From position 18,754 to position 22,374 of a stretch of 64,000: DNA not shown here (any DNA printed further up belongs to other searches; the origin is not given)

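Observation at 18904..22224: Approximately 1100-aa fusion of Cas4/RecB-like nuclease, RNase H-like domain and Upf1/Dna2-like SF1 helicase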

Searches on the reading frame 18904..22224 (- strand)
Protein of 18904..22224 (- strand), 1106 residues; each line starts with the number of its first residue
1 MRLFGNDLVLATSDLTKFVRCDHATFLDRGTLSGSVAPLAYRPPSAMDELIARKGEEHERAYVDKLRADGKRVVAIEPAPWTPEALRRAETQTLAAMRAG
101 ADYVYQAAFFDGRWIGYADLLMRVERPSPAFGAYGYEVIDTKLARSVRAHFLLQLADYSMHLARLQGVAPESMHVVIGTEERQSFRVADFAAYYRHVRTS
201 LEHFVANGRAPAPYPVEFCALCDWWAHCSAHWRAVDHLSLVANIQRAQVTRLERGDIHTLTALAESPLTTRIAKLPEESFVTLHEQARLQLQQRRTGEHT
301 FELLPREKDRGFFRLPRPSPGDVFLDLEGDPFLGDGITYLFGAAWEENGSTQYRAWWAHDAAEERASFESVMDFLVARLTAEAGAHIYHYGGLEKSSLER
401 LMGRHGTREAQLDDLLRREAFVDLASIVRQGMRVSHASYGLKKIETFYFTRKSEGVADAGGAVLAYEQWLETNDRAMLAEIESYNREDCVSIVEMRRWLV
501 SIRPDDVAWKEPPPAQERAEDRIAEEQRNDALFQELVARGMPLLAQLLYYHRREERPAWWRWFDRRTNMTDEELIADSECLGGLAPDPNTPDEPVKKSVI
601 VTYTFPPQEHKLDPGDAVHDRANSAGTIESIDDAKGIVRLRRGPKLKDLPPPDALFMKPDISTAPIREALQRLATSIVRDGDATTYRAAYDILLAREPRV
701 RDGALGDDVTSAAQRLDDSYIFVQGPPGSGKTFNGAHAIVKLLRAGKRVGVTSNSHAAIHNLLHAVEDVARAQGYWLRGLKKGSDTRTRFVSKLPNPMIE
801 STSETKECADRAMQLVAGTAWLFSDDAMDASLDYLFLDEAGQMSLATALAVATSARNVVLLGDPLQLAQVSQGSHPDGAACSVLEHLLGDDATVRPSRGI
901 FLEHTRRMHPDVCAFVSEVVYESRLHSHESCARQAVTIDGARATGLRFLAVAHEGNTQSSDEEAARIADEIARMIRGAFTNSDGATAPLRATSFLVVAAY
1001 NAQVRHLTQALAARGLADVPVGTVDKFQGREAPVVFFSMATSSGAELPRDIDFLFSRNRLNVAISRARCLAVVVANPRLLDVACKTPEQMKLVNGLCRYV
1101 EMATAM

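Call 5: search_protein_families(library=pfam, proteins=[window:18904-22224:-], max_evalue=0.1)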
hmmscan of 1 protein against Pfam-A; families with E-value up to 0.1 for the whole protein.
window:18904-22224:- (1106 aa): 12 families
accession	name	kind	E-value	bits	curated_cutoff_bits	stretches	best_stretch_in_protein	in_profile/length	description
PF13087.12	AAA_12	-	8.1e-28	97.8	27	1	891-1077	13-194/195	AAA domain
PF13482.12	RNase_H_2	-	4e-23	82.6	22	1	323-499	1-164/165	RNase_H superfamily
PF13604.12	AAA_30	-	1.9e-10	41.2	27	1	718-874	18-135/191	AAA domain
PF13086.12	AAA_11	-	6.6e-10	39.6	27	2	813-868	193-251/257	AAA domain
PF01443.25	Viral_helicase1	-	5.3e-09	36.6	21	1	807-872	31-102/228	Viral superfamily 1 RNA helicase core domain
PF13538.12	UvrD_C_2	-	3.8e-05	23.9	27.4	1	1021-1074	4-52/52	UvrD-like helicase C-terminal domain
PF13245.12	AAA_19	-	0.00014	22.4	25.1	1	714-870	7-132/134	AAA domain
PF05127.21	NAT10_TcmA_helicase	-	0.0058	17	22.7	1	723-860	2-118/176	RNA cytidine acetyltransferase NAT10/TcmA, helicase domain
PF09848.15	SLFN-g3_helicase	-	0.02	14.6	24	1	720-843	3-91/354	Schlafen group 3, DNA/RNA helicase domain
PF20720.3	nSTAND3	-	0.021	15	27.2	1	717-763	15-61/155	Novel STAND NTPase 3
PF00392.27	GntR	-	0.059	13.5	27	0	649-675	24-50/64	Bacterial regulatory proteins, gntR family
PF20734.2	PA2201_N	-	0.064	13.5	27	0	180-236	23-80/124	PA2201 N-terminal domain-like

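Call 6: search_protein_families(library=ncbifam, proteins=[window:18904-22224:-], max_evalue=0.1)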
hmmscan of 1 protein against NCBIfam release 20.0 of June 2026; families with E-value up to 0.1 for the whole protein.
window:18904-22224:- (1106 aa): 7 families
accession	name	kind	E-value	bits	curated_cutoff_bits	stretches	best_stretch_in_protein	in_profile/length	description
TIGR03491.1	TIGR03491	subfamily_domain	1.2e-77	261.8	97.45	1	11-499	2-462/462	TM0106 family RecB-like putative nuclease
TIGR00376.1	TIGR00376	hypoth_equivalog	2.4e-31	108.9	348.9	2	798-1082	331-616/639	IGHMBP2 family helicase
NF040671.1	PLuB_AAA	exception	4.7e-18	64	999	1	722-1076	835-1231/1256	PLuB system helicase-like protein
NF058533.1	antiphage_ProA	equivalog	7.9e-06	23.5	1500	1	829-1082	1301-1565/1903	anti-phage protein ProA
TIGR01448.2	helicase_RecD2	equivalog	0.0019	16.4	500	0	1023-1092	644-705/713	SF1B family DNA helicase RecD2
TIGR01447.1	recD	equivalog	0.012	14.2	310.15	0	820-874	251-308/597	exodeoxyribonuclease V subunit alpha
NF042953.1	Hhe_antiphage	equivalog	0.018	12.4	2000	1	832-977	1282-1428/1797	DUF4011 domain-containing anti-phage protein Hhe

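Call 7: search_protein_families(library=padloc, proteins=[window:18904-22224:-], max_evalue=0.1)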
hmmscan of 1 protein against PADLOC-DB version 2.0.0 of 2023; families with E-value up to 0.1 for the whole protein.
window:18904-22224:- (1106 aa): 8 families
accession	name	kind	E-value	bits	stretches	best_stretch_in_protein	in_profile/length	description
PDLC03920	MkoA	-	1e-40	138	1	720-1095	633-1092/1112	-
PDLC03921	MkoA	-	2.9e-25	86.2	2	805-1080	1267-1570/1607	-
PDLC03924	MkoC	-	5e-25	85.8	2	897-1088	768-956/1136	-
PDLC02895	DpdJ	-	2.4e-10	35.9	1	832-1100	193-477/2112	DpdJ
PDLC05009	PDC-S37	-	2.1e-08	30.4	1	831-1086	937-1206/1550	-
PDLC00059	DruK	-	0.0016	15.7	1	145-237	149-243/326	PD-(D/E)XK nuclease superfamily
PDLC02194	Hhe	-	0.0078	11.4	0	831-929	1380-1484/1911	-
PDLC01250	Cas4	-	0.012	13.9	1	133-228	72-167/168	"CAS-I,CAS-II,CAS-III,CAS-IV,CAS-V,CAS-VI; acquisition_associated"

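Call 10: search_solved_structures(query=window:18904-22224:-, max_evalue=0.01)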
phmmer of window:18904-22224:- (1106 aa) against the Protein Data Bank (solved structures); distinct sequences matched with E-value up to 0.01: 19.
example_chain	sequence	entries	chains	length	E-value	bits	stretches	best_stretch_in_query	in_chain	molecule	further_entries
4b3g_A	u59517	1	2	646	1.4e-16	62.8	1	830-1080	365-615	DNA-BINDING PROTEIN SMUBP-2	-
4b3f_X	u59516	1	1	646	1.4e-16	62.8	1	830-1080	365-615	DNA-BINDING PROTEIN SMUBP-2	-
2xzo_A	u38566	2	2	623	1.1e-13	53.1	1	835-1081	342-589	REGULATOR OF NONSENSE TRANSCRIPTS 1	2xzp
2gjk_A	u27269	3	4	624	1.1e-13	53.1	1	835-1081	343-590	Regulator of nonsense transcripts 1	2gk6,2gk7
6ej5_A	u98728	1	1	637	1.2e-13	53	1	835-1081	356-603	Regulator of nonsense transcripts 1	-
2wjv_A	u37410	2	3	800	2.6e-13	51.9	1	835-1081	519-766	REGULATOR OF NONSENSE TRANSCRIPTS 1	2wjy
9qwn_A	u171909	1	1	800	2.6e-13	51.9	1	835-1081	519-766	Isoform 2 of Regulator of nonsense transcripts 1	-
8rd3_A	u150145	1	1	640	2.4e-11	45.4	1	755-1080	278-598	ATP-dependent helicase NAM7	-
2xzl_A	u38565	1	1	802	5.4e-11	44.3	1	778-1080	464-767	ATP-DEPENDENT HELICASE NAM7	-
9qdq_A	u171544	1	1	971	1e-10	43.4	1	778-1080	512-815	ATP-dependent helicase NAM7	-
8ftm_A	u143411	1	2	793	3e-10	41.8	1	828-1079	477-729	5'-3' RNA helicase-like protein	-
5eaw_A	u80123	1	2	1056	6.9e-10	40.6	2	990-1074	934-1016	DNA replication ATP-dependent helicase/nuclease DNA2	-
5eax_A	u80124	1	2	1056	6.9e-10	40.6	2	990-1074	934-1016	DNA replication ATP-dependent helicase/nuclease DNA2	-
5ean_A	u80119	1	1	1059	6.9e-10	40.6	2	990-1074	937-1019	DNA replication ATP-dependent helicase/nuclease DNA2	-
8fth_A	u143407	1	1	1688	2.1e-09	39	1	828-1079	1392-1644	5'-3' RNA helicase-like protein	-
9q9z_A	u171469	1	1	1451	4.4e-06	28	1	837-1093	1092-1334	NFX1-type zinc finger-containing protein 1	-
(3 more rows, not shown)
